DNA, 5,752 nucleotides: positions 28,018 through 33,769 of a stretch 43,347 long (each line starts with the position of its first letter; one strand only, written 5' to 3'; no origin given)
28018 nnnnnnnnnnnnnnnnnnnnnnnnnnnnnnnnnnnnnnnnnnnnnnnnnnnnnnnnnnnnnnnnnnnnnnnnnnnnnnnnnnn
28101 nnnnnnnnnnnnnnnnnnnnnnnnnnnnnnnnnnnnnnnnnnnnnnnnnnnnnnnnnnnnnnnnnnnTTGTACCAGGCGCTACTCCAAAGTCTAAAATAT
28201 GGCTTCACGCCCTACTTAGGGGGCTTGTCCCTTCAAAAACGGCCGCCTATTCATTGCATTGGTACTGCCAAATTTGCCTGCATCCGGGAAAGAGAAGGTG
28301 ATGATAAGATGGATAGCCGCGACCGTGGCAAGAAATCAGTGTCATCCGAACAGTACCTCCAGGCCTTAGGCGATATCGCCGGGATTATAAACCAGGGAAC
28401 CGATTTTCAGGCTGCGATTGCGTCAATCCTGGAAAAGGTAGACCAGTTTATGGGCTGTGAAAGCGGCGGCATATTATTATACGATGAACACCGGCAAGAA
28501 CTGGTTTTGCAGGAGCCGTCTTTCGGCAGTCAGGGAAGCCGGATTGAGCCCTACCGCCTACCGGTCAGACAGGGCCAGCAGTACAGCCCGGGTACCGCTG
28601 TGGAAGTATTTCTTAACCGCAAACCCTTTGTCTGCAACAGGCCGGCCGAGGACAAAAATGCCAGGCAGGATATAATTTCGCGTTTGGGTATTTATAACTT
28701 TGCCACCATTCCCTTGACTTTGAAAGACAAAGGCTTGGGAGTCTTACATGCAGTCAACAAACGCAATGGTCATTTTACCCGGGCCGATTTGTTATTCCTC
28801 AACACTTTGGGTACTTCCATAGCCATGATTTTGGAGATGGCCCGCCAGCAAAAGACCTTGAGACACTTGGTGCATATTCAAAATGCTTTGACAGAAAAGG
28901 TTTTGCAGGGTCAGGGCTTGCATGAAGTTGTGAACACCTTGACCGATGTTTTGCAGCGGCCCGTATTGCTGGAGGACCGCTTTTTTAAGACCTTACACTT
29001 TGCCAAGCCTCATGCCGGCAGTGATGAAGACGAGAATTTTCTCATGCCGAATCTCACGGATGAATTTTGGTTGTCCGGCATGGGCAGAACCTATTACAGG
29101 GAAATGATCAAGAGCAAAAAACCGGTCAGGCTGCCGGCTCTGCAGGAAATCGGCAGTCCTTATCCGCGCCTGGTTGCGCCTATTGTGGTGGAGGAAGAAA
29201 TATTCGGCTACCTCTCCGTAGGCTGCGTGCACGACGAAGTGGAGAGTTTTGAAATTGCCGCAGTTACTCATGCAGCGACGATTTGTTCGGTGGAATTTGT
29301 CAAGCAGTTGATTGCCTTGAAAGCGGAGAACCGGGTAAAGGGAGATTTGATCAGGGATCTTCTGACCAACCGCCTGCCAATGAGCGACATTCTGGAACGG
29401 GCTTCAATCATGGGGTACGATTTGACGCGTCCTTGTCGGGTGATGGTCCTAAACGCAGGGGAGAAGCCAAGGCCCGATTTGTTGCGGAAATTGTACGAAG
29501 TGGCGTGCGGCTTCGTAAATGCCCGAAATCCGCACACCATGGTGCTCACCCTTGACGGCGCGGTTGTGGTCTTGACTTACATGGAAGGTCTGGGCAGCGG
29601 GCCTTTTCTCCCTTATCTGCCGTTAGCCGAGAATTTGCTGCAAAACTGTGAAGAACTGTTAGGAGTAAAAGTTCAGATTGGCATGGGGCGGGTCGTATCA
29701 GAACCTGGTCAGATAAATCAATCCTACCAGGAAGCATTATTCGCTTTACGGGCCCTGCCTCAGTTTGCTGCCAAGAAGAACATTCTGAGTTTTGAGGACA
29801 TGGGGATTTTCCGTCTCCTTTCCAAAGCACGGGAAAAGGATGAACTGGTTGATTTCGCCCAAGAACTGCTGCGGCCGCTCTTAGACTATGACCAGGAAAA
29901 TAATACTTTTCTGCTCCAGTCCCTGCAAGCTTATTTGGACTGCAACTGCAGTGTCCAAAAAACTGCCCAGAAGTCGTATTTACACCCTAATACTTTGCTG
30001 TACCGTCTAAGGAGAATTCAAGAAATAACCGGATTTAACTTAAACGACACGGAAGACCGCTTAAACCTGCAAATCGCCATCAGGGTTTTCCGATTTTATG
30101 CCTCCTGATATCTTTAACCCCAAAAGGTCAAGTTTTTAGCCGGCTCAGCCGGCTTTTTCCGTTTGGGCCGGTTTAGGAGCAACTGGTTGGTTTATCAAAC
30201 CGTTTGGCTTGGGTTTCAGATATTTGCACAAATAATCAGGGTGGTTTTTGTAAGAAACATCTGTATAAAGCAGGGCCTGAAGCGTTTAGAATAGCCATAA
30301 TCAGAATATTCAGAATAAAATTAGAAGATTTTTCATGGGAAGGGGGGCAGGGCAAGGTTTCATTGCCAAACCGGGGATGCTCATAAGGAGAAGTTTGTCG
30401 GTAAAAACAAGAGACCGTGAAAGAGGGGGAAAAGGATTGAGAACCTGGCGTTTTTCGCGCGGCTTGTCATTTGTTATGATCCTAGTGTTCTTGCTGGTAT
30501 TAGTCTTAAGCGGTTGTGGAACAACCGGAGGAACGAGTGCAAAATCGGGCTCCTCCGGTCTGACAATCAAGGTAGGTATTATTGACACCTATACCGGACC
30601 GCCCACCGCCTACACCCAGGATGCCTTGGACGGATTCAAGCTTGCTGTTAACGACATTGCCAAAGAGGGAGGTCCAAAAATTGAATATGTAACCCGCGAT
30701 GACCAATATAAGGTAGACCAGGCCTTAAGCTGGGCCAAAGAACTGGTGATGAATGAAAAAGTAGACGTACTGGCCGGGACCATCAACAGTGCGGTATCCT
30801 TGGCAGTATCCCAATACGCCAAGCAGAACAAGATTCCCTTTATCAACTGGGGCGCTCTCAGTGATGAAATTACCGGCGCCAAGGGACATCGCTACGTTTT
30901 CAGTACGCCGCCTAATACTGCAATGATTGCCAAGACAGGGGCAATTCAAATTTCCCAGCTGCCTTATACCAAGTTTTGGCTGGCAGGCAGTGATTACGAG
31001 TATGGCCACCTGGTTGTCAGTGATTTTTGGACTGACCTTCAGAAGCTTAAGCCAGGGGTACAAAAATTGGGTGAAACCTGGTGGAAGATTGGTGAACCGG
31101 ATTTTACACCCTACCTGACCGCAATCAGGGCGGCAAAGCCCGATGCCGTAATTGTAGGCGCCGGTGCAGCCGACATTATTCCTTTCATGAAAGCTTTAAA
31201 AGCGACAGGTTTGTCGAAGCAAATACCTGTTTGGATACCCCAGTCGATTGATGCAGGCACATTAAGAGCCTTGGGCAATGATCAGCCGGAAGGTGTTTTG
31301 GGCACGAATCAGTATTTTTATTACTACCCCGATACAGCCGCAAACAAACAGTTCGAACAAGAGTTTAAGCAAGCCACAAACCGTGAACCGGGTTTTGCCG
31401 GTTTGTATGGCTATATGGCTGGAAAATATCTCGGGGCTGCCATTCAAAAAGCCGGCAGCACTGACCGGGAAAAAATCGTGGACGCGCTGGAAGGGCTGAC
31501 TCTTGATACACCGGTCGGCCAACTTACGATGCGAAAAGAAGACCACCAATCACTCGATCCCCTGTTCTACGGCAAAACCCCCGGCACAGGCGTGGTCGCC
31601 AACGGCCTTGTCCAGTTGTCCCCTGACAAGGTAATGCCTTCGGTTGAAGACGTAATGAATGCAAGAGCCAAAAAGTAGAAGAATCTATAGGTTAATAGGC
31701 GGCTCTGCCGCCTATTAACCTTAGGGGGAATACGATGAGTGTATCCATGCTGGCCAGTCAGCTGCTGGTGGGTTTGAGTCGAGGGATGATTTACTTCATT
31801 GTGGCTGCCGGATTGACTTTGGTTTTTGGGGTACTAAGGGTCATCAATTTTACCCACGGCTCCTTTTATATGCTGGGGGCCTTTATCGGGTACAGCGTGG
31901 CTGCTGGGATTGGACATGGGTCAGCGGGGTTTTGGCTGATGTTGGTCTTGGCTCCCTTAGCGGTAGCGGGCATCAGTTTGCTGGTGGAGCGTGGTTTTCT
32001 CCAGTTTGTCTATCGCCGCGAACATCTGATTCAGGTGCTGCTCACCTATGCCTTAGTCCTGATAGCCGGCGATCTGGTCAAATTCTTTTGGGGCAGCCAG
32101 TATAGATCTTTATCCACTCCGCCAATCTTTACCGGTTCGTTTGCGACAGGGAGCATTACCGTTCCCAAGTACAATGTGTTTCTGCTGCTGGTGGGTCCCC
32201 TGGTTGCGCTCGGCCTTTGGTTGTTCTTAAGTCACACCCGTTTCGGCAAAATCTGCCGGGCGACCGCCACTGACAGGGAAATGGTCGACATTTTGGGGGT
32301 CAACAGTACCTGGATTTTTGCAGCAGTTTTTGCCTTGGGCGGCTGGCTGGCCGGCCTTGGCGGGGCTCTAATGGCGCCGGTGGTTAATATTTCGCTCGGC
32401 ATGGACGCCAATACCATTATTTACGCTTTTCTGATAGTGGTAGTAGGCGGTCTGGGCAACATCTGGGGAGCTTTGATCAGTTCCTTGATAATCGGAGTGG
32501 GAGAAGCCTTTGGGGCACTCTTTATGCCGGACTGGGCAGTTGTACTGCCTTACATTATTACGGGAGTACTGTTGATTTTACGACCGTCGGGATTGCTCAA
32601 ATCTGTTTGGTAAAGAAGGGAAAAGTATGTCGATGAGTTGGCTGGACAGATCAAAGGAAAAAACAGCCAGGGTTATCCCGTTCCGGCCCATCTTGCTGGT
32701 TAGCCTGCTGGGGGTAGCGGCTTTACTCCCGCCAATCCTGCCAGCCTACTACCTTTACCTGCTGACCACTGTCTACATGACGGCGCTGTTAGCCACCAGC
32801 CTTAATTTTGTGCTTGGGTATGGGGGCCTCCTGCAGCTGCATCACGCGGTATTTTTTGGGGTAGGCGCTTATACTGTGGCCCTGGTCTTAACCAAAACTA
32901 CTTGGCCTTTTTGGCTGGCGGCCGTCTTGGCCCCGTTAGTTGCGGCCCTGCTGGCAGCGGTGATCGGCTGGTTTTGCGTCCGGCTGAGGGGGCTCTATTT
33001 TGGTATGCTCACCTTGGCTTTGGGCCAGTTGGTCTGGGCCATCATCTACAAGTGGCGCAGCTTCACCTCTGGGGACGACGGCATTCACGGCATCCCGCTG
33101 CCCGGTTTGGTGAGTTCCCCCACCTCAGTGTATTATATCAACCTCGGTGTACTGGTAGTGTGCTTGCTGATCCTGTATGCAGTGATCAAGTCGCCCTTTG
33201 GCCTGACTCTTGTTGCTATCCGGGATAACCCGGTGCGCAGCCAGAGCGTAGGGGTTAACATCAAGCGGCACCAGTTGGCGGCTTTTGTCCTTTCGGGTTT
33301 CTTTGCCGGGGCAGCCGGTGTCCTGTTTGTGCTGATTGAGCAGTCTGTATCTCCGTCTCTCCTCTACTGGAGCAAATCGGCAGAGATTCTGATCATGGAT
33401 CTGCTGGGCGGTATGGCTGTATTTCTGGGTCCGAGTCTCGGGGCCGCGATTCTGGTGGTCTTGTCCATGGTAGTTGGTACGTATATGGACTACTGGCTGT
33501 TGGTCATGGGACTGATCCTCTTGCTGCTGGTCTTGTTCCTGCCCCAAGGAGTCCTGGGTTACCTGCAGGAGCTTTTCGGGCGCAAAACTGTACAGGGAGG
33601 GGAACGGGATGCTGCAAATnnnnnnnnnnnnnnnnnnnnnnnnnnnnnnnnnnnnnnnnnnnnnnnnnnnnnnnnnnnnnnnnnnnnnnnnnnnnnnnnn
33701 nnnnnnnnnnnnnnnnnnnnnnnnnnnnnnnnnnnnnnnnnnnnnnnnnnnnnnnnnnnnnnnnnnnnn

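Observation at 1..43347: Composite anaerobic aryl-acid catabolic island combining modules not normally found together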

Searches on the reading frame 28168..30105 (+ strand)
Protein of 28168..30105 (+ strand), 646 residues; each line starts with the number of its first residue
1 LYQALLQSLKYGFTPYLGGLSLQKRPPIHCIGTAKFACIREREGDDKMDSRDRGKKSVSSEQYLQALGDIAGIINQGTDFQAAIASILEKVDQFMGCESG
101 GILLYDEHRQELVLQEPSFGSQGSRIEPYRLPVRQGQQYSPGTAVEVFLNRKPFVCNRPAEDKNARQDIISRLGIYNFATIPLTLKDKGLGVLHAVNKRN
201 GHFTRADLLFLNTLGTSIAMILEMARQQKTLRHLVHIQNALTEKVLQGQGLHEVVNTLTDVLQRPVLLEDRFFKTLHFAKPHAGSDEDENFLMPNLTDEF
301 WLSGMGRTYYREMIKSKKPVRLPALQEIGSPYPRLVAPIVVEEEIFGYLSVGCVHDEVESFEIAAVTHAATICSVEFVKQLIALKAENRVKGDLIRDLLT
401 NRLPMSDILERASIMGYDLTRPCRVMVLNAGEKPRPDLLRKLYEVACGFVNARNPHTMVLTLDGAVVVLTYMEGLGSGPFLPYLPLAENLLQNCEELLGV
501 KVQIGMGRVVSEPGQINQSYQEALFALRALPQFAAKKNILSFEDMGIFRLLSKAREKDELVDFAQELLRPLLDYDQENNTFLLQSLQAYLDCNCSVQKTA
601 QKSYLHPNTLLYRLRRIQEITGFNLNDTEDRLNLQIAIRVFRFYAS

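Call 6: search_protein_families(library=pfam, proteins=[window:28168-30105:+], max_evalue=0.00001)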
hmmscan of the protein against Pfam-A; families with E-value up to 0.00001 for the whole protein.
window:28168-30105:+ (646 aa): 4 families
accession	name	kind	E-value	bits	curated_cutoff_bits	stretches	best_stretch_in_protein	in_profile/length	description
PF13556.12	HTH_30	-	3.1e-24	85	27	1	582-640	1-59/59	PucR C-terminal helix-turn-helix domain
PF13185.12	GAF_2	-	1.1e-17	64.9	28.6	1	78-223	2-136/136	GAF domain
PF17853.6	GGDEF_2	-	3.6e-16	59.9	24.5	1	406-529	6-116/116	GGDEF-like domain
PF01590.32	GAF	-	3.4e-14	54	22.4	1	79-221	1-132/133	GAF domain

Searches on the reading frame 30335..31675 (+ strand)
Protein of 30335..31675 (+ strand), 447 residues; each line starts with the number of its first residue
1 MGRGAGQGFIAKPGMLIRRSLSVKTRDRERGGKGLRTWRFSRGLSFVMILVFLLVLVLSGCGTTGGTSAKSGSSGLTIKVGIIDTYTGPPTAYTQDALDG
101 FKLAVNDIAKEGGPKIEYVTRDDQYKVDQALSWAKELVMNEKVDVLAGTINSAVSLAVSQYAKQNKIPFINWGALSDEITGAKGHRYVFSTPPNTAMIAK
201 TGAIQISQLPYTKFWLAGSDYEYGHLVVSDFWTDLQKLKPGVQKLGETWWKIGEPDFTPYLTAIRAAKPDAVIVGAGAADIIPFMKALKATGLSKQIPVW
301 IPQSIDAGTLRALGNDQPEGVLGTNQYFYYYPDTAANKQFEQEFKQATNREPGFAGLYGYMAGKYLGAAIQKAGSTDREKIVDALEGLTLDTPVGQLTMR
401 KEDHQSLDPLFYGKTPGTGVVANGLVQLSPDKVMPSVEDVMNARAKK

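Call 6: search_protein_families(library=pfam, proteins=[window:30335-31675:+], max_evalue=0.00001)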
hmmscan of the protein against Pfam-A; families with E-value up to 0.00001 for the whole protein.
window:30335-31675:+ (447 aa): 3 families
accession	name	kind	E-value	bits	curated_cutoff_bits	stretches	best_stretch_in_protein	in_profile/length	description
PF13458.12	Peripla_BP_6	-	3.8e-76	257.4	31.7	1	77-410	1-333/343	Periplasmic binding protein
PF13433.12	Peripla_BP_5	-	2.4e-29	103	27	1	78-419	1-340/363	Periplasmic binding protein domain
PF01094.35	ANF_receptor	-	6.5e-20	71.9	25.4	1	100-395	5-313/353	Receptor family ligand binding region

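Call 68: search_solved_structures(query=window:30335-31675:+, max_evalue=1e-10)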
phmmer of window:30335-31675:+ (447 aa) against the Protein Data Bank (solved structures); distinct sequences matched with E-value up to 1e-10: 20.
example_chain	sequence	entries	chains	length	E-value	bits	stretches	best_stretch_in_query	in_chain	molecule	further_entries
3i45_A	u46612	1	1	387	3.8e-44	154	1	77-421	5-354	Twin-arginine translocation pathway signal protein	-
3n0x_A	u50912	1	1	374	3e-33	118.1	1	78-422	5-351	Possible substrate binding protein of ABC transporter system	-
3nnd_B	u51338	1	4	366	4.8e-33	117.4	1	78-417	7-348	Possible substrate binding protein of ABC transporter system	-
3i09_A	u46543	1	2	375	2.2e-25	92.2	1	77-392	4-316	Periplasmic branched-chain amino acid-binding protein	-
4ey3_A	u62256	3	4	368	5.6e-25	90.9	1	77-411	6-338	Twin-arginine translocation pathway signal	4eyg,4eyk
4zpj_A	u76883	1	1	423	1.9e-23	85.8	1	62-407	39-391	Extracellular ligand-binding receptor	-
8tg1_A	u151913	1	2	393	2e-22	82.4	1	72-402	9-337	Extracellular ligand-binding receptor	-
3td9_A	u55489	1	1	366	1.5e-20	76.3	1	77-385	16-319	Branched chain amino acid ABC transporter, periplasmic amino acid-binding protein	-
4evq_A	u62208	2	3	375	2.2e-19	72.5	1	77-399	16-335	Putative ABC transporter subunit, substrate-binding component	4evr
4maa_A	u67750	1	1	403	9.4e-19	70.3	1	86-418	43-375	Putative branched-chain amino acid ABC transporter, periplasmic amino acid-binding protein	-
7s6e_A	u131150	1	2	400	1.7e-18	69.5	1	77-406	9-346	Urea ABC transporter, periplasmic urea-binding protein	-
4xfk_A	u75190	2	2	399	2.8e-18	68.8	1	78-412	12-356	Putative branched chain amino acid ABC transporter, periplasmic amino acid-binding protein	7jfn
8hic_A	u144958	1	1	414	7.4e-17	64.1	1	65-406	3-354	Putative urea ABC transporter, substrate binding protein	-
7s6f_A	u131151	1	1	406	1.3e-15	60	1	74-406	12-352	Putative urea ABC transporter, urea binding protein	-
3n0w_A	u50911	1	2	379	1.4e-15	59.9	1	97-394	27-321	ABC branched chain amino acid family transporter, periplasmic ligand binding protein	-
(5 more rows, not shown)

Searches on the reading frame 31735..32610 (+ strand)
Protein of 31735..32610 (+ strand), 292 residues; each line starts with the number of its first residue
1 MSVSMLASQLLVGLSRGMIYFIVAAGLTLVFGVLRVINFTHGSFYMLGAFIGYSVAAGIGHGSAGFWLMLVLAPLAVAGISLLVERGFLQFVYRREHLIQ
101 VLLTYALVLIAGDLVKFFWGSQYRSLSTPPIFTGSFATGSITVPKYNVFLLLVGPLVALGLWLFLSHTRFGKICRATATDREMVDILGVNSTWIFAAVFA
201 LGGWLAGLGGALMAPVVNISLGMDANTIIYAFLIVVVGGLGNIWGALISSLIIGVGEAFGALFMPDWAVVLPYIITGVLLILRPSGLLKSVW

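Call 6: search_protein_families(library=pfam, proteins=[window:31735-32610:+], max_evalue=0.00001)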
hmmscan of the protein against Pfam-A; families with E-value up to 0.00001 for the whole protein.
window:31735-32610:+ (292 aa): 1 family
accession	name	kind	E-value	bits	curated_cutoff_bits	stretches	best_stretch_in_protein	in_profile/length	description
PF02653.21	BPD_transp_2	-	8.4e-38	130.5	26.8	1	12-275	4-264/269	Branched-chain amino acid transport system / permease component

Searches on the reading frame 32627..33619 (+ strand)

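Call 6: search_protein_families(library=pfam, proteins=[window:32627-33619:+], max_evalue=0.00001)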
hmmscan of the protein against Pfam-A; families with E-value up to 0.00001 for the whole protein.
window:32627-33619:+ (331 aa): 1 family
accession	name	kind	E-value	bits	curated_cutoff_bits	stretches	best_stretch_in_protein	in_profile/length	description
PF02653.21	BPD_transp_2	-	2.6e-38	132.1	26.8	1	42-301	2-268/269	Branched-chain amino acid transport system / permease component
